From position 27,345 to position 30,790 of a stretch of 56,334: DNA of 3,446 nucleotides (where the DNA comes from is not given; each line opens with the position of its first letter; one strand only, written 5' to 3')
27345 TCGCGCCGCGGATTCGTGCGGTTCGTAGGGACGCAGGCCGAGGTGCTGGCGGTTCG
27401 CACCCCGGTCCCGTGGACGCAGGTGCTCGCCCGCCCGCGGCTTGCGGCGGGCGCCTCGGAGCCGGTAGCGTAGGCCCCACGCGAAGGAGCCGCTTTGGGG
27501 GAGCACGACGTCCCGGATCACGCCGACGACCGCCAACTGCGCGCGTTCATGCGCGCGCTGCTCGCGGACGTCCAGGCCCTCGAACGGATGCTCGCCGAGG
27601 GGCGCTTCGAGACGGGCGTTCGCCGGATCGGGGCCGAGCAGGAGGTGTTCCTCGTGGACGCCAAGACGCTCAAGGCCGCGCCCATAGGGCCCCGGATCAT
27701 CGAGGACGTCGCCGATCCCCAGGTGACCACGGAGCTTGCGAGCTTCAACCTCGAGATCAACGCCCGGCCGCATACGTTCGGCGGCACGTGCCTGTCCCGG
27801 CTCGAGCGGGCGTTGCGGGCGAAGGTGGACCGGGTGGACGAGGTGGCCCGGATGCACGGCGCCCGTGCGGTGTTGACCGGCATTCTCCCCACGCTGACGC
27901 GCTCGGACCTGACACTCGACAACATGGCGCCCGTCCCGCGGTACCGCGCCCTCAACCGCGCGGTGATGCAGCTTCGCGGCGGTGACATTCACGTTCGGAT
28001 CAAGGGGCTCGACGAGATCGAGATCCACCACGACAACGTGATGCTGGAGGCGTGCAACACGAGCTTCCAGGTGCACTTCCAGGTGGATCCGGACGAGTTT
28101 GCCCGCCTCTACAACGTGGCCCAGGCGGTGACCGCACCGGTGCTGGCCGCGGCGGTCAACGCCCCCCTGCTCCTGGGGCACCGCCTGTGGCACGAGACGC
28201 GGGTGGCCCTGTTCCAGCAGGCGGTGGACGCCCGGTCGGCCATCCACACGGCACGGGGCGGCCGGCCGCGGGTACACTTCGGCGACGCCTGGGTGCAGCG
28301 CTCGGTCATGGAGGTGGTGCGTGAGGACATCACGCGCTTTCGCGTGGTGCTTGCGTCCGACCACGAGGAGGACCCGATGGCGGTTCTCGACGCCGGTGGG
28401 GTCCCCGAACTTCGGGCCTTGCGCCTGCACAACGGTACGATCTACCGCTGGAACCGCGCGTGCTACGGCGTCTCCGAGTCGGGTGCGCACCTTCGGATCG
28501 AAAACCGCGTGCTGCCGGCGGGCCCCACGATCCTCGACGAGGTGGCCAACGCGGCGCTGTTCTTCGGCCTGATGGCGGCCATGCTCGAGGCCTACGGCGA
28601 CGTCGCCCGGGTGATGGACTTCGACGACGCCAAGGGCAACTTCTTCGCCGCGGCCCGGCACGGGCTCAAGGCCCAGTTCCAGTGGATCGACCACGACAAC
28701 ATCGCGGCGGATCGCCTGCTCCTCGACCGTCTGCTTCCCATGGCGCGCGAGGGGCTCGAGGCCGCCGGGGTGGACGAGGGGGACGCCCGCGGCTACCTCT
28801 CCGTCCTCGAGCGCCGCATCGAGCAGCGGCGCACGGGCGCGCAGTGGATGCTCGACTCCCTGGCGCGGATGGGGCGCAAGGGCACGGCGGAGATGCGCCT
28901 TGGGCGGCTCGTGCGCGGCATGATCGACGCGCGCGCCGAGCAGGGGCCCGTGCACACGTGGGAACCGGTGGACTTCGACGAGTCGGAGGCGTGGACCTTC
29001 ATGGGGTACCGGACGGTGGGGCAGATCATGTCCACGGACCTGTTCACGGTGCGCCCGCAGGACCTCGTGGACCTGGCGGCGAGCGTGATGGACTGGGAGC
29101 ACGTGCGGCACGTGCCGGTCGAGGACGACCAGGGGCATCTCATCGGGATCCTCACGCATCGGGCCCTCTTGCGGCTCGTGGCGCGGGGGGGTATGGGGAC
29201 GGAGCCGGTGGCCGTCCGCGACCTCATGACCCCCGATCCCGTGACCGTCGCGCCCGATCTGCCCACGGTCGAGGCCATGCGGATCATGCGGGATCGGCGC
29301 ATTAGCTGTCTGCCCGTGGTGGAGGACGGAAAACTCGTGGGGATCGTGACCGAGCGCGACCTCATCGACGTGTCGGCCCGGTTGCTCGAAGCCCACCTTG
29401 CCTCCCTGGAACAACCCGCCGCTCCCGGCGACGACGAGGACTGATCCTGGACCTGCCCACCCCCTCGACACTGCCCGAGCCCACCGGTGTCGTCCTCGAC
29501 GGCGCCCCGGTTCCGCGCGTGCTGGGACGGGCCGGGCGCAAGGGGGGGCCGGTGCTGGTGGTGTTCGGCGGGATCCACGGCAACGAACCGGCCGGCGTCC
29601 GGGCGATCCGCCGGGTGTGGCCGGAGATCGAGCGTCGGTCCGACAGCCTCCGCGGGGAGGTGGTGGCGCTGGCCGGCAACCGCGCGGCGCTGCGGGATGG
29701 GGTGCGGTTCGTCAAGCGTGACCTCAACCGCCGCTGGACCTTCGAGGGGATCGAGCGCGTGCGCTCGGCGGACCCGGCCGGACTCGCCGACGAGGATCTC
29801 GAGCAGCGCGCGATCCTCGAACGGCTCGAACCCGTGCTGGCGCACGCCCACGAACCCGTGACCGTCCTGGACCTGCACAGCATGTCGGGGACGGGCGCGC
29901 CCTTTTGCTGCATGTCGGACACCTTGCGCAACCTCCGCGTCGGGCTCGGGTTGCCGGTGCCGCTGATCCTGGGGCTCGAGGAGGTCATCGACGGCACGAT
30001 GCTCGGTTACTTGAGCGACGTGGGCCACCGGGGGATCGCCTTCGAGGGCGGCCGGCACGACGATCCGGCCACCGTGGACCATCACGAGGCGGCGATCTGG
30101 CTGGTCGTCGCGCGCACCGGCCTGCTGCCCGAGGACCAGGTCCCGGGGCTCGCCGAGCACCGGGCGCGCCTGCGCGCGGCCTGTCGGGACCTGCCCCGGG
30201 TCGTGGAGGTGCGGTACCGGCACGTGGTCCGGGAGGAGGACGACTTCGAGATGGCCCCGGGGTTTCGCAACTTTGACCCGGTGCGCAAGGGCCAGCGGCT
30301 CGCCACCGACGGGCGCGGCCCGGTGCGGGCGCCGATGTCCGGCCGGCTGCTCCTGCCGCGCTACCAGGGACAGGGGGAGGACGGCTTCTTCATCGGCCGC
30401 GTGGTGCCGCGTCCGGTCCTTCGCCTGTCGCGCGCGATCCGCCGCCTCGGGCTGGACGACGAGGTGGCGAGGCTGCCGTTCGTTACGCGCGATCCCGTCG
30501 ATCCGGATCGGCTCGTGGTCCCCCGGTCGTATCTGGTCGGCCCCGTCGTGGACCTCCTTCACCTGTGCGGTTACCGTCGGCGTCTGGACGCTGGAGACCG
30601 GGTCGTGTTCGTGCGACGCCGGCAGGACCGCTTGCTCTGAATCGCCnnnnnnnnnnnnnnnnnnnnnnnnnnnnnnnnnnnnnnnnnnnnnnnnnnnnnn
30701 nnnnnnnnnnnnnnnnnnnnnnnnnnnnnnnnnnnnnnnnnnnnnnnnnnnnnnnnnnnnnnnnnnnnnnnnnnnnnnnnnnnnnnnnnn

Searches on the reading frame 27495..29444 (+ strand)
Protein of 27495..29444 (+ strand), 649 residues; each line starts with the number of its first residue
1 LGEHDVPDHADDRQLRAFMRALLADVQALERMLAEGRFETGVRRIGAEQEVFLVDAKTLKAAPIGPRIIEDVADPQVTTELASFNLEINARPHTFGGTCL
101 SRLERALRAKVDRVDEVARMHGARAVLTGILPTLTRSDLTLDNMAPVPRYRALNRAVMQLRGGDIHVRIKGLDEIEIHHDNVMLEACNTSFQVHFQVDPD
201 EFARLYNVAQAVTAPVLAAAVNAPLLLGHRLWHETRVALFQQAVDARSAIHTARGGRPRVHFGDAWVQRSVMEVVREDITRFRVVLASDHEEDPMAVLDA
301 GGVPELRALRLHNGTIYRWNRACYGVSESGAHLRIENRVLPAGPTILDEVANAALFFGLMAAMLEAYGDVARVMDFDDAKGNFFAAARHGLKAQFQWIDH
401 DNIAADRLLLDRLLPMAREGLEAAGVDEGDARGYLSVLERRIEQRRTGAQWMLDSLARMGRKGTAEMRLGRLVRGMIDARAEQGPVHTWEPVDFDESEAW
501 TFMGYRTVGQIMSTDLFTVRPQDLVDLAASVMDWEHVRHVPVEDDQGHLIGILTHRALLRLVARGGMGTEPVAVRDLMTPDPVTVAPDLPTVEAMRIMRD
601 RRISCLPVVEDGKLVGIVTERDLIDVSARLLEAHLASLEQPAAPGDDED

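Call 3: search_protein_families(library=pfam, proteins=[window:27495-29444:+], max_evalue=0.01)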
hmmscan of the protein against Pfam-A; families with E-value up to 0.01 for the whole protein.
window:27495-29444:+ (649 aa): 2 families
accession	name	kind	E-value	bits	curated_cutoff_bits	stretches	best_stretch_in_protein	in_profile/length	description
PF00571.33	CBS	-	1.5e-30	105.7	24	2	574-627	1-55/57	CBS domain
PF04107.18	GCS2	-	2.6e-10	40.6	21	1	46-155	2-109/291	Glutamate-cysteine ligase family 2(GCS2)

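Call 4: search_protein_families(library=ncbifam, proteins=[window:27495-29444:+], max_evalue=0.01)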
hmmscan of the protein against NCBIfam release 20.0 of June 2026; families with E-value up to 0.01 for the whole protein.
window:27495-29444:+ (649 aa): 29 families (the best 25 are shown)
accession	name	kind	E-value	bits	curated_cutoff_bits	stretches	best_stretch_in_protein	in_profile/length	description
NF041552.1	TF_PrdR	equivalog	1.4e-13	50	795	1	507-632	7-130/577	sigma-54 dependent transcriptional regulator PrdR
NF011447.0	PRK14869.2-3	equivalog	2.1e-12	46.4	522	2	573-629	69-126/540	putative manganese-dependent inorganic diphosphatase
NF011442.0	PRK14869.1-4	equivalog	9.7e-12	44.1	400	2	573-629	71-128/543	putative manganese-dependent inorganic diphosphatase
TIGR01302.1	IMP_dehydrog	equivalog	1.6e-10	40.5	481.5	1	510-626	84-199/450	IMP dehydrogenase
TIGR00393.1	kpsF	subfamily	2.4e-09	37.2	203.7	1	508-618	157-267/268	KpsF/GutQ family sugar-phosphate isomerase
NF008141.0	PRK10892.1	equivalog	6.6e-09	35.5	505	1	544-624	244-323/328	arabinose-5-phosphate isomerase KdsD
NF011443.0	PRK14869.1-5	equivalog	1.5e-08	33.5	335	1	574-627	71-125/546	putative manganese-dependent inorganic diphosphatase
NF053603.1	HhpR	exception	1.7e-07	30.7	520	1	512-624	67-180/282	CBS domain-containing high hydrostatic pressure regulator HhpR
NF011449.0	PRK14869.2-5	equivalog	2e-07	30.5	411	1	573-627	68-124/451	putative manganese-dependent inorganic diphosphatase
NF011440.0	PRK14869.1-2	equivalog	3.7e-07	29.2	746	1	572-624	67-120/541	putative manganese-dependent inorganic diphosphatase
NF005869.0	PRK07807.1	equivalog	8.7e-07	28.3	549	0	504-561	146-203/479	GuaB1 family IMP dehydrogenase-related protein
TIGR01186.1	proV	subfamily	9.3e-07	28.3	326.6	0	507-563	303-358/363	betaine/proline/choline family ABC transporter ATP-binding protein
NF011448.0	PRK14869.2-4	equivalog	1.2e-06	27.1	562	1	507-578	75-144/563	putative manganese-dependent inorganic diphosphatase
NF010043.0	PRK13517.1-3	equivalog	1.8e-06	27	409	1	44-172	12-146/381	glutamate--cysteine ligase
TIGR01303.1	IMP_DH_rel_1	equivalog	2.6e-06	26.6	562.75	1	572-626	88-142/475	GuaB1 family IMP dehydrogenase-related protein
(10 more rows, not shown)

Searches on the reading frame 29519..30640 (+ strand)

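Call 3: search_protein_families(library=pfam, proteins=[window:29519-30640:+], max_evalue=0.01)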
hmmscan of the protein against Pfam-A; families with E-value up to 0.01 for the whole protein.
window:29519-30640:+ (373 aa): 1 family
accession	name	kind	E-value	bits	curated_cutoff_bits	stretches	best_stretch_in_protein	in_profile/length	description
PF24827.1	AstE_AspA_cat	-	4.8e-14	52.8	25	1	10-122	2-106/192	Succinylglutamate desuccinylase/Aspartoacylase catalytic domain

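Call 4: search_protein_families(library=ncbifam, proteins=[window:29519-30640:+], max_evalue=0.01)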
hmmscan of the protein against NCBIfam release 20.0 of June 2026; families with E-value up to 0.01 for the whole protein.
window:29519-30640:+ (373 aa): 3 families
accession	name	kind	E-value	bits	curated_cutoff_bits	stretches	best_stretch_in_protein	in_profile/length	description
NF003706.0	PRK05324.1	subfamily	2.6e-11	43.1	170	1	13-72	52-111/336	succinylglutamate desuccinylase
NF002601.0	PRK02259.1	equivalog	2.8e-10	39.9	180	1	13-122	7-108/293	aspartoacylase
TIGR03242.1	arg_catab_astE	equivalog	6.7e-10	38.8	305.65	1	13-73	44-104/319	succinylglutamate desuccinylase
